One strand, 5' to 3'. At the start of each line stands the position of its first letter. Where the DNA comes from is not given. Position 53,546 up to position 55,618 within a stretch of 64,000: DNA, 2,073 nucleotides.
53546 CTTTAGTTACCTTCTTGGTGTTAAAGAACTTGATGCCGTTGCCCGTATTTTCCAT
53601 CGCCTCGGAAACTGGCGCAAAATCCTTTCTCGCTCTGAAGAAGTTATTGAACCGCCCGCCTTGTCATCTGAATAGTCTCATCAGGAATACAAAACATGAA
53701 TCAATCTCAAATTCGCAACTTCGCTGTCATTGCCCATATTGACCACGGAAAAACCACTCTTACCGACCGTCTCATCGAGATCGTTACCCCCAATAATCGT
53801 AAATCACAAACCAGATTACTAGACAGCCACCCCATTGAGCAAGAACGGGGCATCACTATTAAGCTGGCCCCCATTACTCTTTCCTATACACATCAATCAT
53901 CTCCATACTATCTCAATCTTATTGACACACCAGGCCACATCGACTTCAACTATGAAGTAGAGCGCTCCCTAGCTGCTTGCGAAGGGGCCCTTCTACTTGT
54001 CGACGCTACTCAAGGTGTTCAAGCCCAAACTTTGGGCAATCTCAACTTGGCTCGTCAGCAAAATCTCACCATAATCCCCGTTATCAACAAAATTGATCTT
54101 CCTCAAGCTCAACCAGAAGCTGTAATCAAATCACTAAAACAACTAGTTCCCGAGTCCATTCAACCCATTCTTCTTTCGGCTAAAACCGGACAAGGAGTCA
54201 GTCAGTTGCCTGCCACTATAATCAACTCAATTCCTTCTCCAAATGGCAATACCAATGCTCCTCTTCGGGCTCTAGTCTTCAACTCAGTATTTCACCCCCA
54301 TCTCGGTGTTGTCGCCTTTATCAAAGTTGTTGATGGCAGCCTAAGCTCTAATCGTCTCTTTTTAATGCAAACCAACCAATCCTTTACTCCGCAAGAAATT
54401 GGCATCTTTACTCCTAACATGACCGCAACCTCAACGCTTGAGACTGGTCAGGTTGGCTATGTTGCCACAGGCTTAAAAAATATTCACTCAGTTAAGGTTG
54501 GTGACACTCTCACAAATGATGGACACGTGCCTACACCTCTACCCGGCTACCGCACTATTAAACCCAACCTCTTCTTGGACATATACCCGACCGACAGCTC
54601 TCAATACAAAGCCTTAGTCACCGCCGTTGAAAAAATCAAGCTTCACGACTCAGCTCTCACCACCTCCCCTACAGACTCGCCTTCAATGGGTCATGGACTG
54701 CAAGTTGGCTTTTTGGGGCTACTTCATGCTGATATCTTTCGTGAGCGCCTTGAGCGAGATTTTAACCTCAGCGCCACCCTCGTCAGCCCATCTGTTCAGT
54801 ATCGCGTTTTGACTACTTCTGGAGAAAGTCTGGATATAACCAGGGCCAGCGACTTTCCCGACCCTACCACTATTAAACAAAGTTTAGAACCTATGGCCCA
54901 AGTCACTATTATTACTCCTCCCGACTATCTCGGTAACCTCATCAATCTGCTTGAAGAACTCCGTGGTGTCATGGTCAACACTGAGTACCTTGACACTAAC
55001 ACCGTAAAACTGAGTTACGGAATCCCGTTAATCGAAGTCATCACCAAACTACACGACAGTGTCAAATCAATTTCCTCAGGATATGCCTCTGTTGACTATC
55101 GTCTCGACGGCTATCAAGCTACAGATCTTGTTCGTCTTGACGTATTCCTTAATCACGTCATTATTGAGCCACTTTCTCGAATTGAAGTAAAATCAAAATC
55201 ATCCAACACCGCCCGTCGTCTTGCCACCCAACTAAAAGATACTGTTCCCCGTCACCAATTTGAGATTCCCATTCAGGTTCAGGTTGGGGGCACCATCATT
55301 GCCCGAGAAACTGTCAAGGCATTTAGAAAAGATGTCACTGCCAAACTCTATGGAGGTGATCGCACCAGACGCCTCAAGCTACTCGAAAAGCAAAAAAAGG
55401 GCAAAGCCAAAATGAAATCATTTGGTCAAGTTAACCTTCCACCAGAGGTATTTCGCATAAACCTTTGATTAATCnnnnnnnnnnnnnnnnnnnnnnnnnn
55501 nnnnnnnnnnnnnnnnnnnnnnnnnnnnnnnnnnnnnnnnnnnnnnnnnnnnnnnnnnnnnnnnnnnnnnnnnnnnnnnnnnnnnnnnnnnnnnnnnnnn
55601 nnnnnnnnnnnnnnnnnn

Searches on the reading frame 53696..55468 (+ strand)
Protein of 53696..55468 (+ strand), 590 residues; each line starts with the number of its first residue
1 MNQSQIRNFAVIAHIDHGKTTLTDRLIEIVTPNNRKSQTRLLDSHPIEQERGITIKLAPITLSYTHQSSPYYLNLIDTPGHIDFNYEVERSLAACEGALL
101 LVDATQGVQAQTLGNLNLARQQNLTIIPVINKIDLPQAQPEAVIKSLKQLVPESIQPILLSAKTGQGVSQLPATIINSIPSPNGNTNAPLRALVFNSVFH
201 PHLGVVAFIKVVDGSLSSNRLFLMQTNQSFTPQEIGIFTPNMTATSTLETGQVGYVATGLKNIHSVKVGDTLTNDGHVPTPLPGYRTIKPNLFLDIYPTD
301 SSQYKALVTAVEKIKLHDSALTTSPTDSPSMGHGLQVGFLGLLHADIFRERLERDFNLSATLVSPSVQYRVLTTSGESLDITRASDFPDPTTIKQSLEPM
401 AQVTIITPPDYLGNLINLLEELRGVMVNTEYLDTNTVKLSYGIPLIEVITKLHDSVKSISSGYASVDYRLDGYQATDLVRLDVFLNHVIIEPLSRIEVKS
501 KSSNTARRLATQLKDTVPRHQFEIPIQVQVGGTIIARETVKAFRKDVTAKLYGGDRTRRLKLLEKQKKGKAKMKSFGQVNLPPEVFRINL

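Call 8: search_protein_families(library=pfam, proteins=[window:53696-55468:+], max_evalue=0.001)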
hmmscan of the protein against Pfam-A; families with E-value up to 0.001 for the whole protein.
window:53696-55468:+ (590 aa): 5 families
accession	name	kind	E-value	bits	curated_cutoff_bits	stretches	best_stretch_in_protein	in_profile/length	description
PF00009.33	GTP_EFTU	-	1.5e-51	175.1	26.5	1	5-181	2-188/188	Elongation factor Tu GTP binding domain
PF06421.17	LepA_C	-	1.2e-36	125.6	29.7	1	486-586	2-102/107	GTP-binding protein LepA C-terminus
PF00679.30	EFG_C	-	1.9e-19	69.9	27.9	1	397-481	3-86/89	Elongation factor G C-terminus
PF03144.31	GTP_EFTU_D2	-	7.3e-07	30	30.3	1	204-273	1-73/73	Elongation factor Tu domain 2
PF01926.29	MMR_HSR1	-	0.00043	20.8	21.9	1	16-132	9-113/113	50S ribosome-binding GTPase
